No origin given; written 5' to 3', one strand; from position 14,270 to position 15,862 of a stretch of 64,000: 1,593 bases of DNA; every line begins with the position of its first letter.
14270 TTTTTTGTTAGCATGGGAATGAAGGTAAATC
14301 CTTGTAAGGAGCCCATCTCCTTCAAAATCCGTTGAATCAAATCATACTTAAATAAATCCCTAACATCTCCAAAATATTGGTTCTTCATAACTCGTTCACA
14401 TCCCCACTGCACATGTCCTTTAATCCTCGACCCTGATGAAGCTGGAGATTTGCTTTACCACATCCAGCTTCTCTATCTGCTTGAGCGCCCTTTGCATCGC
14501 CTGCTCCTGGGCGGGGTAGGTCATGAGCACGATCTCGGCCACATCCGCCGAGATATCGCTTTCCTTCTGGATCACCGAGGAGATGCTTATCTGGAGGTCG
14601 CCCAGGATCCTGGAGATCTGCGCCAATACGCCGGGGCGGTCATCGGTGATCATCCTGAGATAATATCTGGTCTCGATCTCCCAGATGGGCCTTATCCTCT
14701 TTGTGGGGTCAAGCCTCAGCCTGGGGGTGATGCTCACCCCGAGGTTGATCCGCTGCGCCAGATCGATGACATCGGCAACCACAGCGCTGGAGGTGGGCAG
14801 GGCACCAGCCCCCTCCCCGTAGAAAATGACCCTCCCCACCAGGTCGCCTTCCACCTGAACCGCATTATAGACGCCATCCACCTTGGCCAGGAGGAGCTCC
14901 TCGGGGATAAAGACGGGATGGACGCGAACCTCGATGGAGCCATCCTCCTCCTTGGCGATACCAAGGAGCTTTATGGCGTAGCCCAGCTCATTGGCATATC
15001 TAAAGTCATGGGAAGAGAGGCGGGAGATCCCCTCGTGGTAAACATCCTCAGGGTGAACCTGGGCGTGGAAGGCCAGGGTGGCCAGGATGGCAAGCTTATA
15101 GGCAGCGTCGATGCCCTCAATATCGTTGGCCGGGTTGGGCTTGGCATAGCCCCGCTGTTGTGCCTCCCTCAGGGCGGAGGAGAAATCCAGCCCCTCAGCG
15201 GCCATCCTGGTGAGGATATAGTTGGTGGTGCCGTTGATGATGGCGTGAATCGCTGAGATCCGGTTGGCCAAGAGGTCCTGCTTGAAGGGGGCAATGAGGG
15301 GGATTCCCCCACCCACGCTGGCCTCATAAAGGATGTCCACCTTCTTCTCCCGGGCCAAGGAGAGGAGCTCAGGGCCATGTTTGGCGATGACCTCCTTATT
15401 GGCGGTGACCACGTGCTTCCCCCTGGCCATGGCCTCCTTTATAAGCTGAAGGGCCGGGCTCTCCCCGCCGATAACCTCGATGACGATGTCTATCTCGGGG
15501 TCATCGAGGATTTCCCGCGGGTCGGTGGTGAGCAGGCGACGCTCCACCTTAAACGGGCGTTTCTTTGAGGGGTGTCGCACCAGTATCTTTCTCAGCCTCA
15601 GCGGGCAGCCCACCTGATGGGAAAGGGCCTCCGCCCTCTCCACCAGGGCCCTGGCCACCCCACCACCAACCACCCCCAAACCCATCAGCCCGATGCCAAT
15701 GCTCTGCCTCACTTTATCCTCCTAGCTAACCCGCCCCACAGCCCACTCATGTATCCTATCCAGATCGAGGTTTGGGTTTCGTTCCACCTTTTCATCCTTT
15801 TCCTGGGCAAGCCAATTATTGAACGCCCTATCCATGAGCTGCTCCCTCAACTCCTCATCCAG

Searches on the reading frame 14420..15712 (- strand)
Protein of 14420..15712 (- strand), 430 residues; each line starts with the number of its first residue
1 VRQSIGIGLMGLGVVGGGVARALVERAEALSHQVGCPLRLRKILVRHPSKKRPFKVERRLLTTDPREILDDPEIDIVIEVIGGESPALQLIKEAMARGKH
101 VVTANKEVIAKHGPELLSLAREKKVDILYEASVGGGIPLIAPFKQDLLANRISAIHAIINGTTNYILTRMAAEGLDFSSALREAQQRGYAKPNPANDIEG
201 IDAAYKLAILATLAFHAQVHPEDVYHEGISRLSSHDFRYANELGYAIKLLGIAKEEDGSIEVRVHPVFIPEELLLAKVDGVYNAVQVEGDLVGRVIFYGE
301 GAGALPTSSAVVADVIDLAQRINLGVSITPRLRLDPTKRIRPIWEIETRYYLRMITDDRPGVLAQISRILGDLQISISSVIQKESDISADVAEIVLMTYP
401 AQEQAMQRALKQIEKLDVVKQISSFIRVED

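Call 3: search_protein_families(library=pfam, proteins=[window:14420-15712:-], max_evalue=1)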
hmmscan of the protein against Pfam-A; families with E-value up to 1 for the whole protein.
window:14420-15712:- (430 aa): 7 families
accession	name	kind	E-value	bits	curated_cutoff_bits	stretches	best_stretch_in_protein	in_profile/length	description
PF00742.24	Homoserine_dh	-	3.7e-62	209.7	22.9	1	138-316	1-173/173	Homoserine dehydrogenase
PF03447.22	NAD_binding_3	-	3.9e-19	69.9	24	1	11-130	1-116/116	Homoserine dehydrogenase, NAD binding domain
PF01842.31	ACT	-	7.9e-12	45.2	27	1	350-416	1-64/66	ACT domain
PF22629.2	ACT_AHAS_ss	-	1.9e-06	28.4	27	1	352-419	1-65/67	AHAS small subunit-like ACT domain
PF13291.12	ACT_4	-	0.0011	20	27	1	352-421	9-77/80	ACT domain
PF01408.29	GFO_IDH_MocA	-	0.0023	19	24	1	7-102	3-90/120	Oxidoreductase family, NAD-binding Rossmann fold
PF02670.22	DXP_reductoisom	-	0.041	15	21.7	1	65-110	82-126/129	1-deoxy-D-xylulose 5-phosphate reductoisomerase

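Call 50: find_homologous_proteins(query=window:14420-15712:-, max_evalue=1e-50)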
Query window:14420-15712:- (430 aa): 7998 proteins with E <= 1e-50 among 8000 candidates; the best 120 are listed.
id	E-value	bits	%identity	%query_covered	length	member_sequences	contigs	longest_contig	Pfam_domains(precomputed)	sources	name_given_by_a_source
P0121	4.0e-273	923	100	100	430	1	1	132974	PF22629.3,PF01842.32,PF00742.25,PF03447.23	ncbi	-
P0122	5.8e-228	775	85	100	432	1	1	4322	PF01842.32,PF00742.25,PF03447.23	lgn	-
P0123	2.9e-225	766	83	100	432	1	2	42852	PF01842.32,PF00742.25,PF03447.23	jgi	-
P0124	6.5e-225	765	83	100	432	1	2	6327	PF01842.32,PF00742.25,PF03447.23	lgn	-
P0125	9.0e-225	764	82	100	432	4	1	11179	PF01842.32,PF00742.25,PF03447.23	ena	-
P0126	1.9e-223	760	82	100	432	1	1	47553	PF01842.32,PF00742.25,PF03447.23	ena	-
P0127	1.4e-222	757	82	100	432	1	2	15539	PF01842.32,PF00742.25,PF03447.23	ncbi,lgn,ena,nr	ncbi:MAG: homoserine dehydrogenase [Chloroflexi bacterium]|nr:homoserine dehydrogenase [Chloroflexot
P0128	5.3e-222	755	81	100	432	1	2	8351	PF01842.32,PF00742.25,PF03447.23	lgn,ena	-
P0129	9.6e-222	754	81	100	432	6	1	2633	PF01842.32,PF00742.25,PF03447.23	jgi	-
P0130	1.6e-221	753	81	100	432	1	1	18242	PF01842.32,PF00742.25,PF03447.23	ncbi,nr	ncbi:MAG: homoserine dehydrogenase [Dehalococcoidia bacterium]|nr:homoserine dehydrogenase [Dehaloco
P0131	3.2e-221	752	81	100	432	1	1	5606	PF01842.32,PF00742.25,PF03447.23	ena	-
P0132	4.0e-221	752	83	96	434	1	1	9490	PF01842.32,PF00742.25,PF03447.23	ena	-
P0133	5.9e-221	752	81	100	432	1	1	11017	PF01842.32,PF00742.25,PF03447.23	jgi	-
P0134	3.6e-220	749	82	96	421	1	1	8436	PF01842.32,PF00742.25,PF03447.23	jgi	jgi:homoserine dehydrogenase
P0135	4.6e-220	749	81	100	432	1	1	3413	PF01842.32,PF00742.25,PF03447.23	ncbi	-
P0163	1.8e-210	717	76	96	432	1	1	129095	PF01842.32,PF00742.25,PF03447.23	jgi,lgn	-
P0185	2.6e-203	693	75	100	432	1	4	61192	PF01842.32,PF00742.25,PF03447.23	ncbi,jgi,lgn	-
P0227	3.5e-190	650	70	100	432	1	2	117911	PF22629.3,PF01842.32,PF00742.25,PF03447.23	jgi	-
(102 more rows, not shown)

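Call 51: find_encoding_contigs(protein=P0123, flank=3500, max_places=1)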
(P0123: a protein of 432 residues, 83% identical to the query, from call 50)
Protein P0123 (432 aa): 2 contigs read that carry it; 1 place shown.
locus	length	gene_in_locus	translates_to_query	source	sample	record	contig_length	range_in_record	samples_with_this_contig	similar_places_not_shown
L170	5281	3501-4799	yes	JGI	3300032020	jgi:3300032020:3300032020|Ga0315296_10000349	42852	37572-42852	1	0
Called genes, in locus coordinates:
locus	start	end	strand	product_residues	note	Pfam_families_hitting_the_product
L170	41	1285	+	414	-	PF00464:SHMT, PF01212:Beta_elim_lyase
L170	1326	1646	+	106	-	PF01250:Ribosomal_S6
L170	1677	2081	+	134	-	PF00436:SSB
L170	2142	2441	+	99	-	PF01084:Ribosomal_S18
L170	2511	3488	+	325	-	PF13624:SurA_N_3 (weak), PF13145:Rotamase_2 (weak), PF00639:Rotamase, PF13616:Rotamase_3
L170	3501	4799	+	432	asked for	PF03447:NAD_binding_3, PF00742:Homoserine_dh, PF01842:ACT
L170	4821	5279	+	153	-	?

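Call 52: find_encoding_contigs(protein=P0126, flank=3500, max_places=1)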
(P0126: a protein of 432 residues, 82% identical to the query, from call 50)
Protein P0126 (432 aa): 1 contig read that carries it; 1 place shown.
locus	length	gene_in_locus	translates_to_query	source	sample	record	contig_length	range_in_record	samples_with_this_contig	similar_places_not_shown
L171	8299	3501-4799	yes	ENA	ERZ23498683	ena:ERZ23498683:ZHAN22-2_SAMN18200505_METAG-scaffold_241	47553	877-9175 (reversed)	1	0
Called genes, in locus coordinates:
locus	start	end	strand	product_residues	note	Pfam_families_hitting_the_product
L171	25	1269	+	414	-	PF00464:SHMT, PF01212:Beta_elim_lyase, PF00155:Aminotran_1_2 (weak)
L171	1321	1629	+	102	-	PF01250:Ribosomal_S6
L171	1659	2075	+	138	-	PF00436:SSB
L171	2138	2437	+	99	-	PF01084:Ribosomal_S18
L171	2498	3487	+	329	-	PF00639:Rotamase, PF13616:Rotamase_3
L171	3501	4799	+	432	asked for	PF03447:NAD_binding_3, PF00742:Homoserine_dh, PF01842:ACT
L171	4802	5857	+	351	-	PF00291:PALP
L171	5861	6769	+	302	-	PF00781:DAGK_cat, PF19279:YegS_C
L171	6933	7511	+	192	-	PF01613:Flavin_Reduct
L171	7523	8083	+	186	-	PF01227:GTP_cyclohydroI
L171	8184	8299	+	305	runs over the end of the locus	PF07705:CARDB, PF01789:PsbP (faint)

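Call 53: find_encoding_contigs(protein=P0163, flank=3500, max_places=1)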
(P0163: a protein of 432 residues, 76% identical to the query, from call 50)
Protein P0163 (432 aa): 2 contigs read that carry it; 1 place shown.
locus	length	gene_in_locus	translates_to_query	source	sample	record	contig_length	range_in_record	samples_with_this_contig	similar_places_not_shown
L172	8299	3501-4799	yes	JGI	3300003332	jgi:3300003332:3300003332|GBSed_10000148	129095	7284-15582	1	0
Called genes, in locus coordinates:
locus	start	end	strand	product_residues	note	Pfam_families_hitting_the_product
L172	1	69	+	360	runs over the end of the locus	-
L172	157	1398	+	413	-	PF00464:SHMT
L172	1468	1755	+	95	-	PF01250:Ribosomal_S6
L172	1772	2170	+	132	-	PF00436:SSB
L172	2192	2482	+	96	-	PF01084:Ribosomal_S18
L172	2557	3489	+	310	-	PF13624:SurA_N_3, PF13145:Rotamase_2, PF00639:Rotamase, PF13616:Rotamase_3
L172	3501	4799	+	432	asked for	PF03447:NAD_binding_3, PF00742:Homoserine_dh, PF01842:ACT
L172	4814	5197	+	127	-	PF00903:Glyoxalase, PF12681:Glyoxalase_2 (faint)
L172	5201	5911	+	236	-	PF01209:Ubie_methyltran, PF01135:PCMT (weak), PF13489:Methyltransf_23, PF13847:Methyltransf_31, PF08241:Methyltransf_11, PF08242:Methyltransf_12, PF13649:Methyltransf_25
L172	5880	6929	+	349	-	PF00291:PALP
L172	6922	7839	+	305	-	PF00781:DAGK_cat, PF19279:YegS_C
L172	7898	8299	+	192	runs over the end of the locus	PF01613:Flavin_Reduct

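Call 54: find_encoding_contigs(protein=P0185, flank=3500, max_places=1)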
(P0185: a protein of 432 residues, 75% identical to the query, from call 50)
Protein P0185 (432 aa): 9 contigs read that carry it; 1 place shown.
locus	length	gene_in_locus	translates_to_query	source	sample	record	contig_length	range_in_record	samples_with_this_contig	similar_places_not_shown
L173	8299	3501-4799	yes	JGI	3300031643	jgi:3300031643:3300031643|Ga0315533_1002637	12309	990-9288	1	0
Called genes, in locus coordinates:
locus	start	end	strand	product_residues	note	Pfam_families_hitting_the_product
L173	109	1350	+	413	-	PF00464:SHMT, PF00155:Aminotran_1_2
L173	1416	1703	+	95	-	PF01250:Ribosomal_S6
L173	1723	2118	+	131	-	PF00436:SSB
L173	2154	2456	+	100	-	PF01084:Ribosomal_S18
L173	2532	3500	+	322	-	PF13624:SurA_N_3, PF13623:SurA_N_2 (weak), PF13616:Rotamase_3 (weak), PF00639:Rotamase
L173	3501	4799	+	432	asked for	PF03447:NAD_binding_3, PF00742:Homoserine_dh, PF01842:ACT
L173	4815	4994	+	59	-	-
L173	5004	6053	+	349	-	PF00291:PALP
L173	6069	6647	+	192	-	PF01613:Flavin_Reduct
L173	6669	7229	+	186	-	PF01227:GTP_cyclohydroI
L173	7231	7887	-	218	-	PF01061:ABC2_membrane, PF12698:ABC2_membrane_3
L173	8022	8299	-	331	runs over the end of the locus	PF00005:ABC_tran, PF13304:AAA_21 (weak), PF13732:DrrA1-3_C (weak)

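Call 55: find_encoding_contigs(protein=P0227, flank=3500, max_places=1)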
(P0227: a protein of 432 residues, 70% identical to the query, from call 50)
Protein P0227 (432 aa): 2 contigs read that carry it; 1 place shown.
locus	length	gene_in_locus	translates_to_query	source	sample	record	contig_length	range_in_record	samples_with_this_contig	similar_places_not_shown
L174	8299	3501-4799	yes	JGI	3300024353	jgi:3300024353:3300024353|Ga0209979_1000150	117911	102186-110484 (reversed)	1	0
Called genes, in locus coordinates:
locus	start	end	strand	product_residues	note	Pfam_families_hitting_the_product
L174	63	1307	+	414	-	PF00464:SHMT, PF00155:Aminotran_1_2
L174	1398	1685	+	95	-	PF01250:Ribosomal_S6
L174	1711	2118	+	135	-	PF00436:SSB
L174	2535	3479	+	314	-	PF13624:SurA_N_3, PF13623:SurA_N_2, PF13145:Rotamase_2 (weak), PF00639:Rotamase (weak)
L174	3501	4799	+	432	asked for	PF03447:NAD_binding_3, PF00742:Homoserine_dh, PF01842:ACT, PF22629:ACT_AHAS_ss (faint)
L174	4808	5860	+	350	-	PF00291:PALP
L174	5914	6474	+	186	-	PF01227:GTP_cyclohydroI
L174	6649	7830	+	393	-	PF13353:Fer4_12, PF04055:Radical_SAM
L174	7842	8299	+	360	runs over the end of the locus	PF04055:Radical_SAM, PF13186:SPASM (weak)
